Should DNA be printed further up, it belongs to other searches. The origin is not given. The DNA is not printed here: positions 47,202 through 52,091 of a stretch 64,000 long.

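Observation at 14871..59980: Possible cohesin-dockerin style extracellular assembly linking nucleases and giant adhesin-like proteins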

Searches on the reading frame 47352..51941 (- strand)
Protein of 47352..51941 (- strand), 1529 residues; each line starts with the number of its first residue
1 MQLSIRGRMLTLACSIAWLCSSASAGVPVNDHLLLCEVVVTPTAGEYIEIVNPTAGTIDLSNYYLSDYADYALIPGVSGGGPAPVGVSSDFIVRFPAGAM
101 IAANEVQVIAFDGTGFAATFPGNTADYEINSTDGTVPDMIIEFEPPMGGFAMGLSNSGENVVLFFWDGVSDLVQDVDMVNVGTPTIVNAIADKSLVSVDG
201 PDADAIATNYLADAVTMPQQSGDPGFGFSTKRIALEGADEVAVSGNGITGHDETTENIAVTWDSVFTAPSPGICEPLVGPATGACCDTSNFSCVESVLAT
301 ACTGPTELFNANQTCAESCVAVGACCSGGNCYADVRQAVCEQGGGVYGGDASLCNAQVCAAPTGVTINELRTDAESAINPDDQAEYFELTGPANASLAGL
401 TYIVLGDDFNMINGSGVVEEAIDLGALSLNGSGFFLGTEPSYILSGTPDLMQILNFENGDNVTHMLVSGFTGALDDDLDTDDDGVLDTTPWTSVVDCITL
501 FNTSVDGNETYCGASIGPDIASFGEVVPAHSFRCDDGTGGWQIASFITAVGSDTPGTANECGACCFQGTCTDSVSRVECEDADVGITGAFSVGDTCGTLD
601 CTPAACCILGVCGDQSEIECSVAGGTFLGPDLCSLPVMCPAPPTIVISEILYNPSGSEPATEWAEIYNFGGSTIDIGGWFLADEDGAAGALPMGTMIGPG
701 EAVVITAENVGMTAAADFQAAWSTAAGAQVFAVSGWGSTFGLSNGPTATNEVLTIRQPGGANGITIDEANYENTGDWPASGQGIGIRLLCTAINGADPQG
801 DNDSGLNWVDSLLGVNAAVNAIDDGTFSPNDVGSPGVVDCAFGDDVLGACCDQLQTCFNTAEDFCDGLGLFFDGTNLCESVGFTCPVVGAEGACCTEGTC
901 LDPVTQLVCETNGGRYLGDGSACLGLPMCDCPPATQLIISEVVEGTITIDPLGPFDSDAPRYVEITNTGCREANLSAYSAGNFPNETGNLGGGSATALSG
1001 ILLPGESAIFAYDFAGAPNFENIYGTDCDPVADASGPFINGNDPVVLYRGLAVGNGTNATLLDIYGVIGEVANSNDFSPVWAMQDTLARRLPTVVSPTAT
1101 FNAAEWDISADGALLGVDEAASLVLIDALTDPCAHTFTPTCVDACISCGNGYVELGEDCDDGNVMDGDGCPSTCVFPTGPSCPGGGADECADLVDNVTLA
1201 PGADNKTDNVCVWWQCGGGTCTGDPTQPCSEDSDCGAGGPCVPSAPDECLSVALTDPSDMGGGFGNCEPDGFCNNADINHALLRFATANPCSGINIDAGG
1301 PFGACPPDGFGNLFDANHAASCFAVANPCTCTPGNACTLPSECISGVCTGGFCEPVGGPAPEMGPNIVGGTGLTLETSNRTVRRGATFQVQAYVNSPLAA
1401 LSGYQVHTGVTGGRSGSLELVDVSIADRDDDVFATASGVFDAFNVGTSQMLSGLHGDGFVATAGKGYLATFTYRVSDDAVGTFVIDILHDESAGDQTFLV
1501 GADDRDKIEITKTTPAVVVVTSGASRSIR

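Call 5: search_protein_families(library=pfam, proteins=[window:47352-51941:-], max_evalue=0.01)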
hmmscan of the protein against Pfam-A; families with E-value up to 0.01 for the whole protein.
window:47352-51941:- (1529 aa): 1 family
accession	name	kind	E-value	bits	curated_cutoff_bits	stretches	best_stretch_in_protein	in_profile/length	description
PF00932.25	LTD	-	1e-28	100.3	34.3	3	641-729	4-88/109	Lamin Tail Domain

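Call 10: search_protein_families(library=ncbifam, proteins=[window:47352-51941:-], max_evalue=0.1)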
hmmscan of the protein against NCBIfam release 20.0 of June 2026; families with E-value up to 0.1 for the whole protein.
window:47352-51941:- (1529 aa): 1 family
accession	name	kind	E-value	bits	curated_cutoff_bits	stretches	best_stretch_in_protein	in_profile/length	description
TIGR02232.1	myxo_disulf_rpt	repeat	1.4e-09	37.6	20.8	1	1147-1179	3-35/38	cysteine-rich acidic repeat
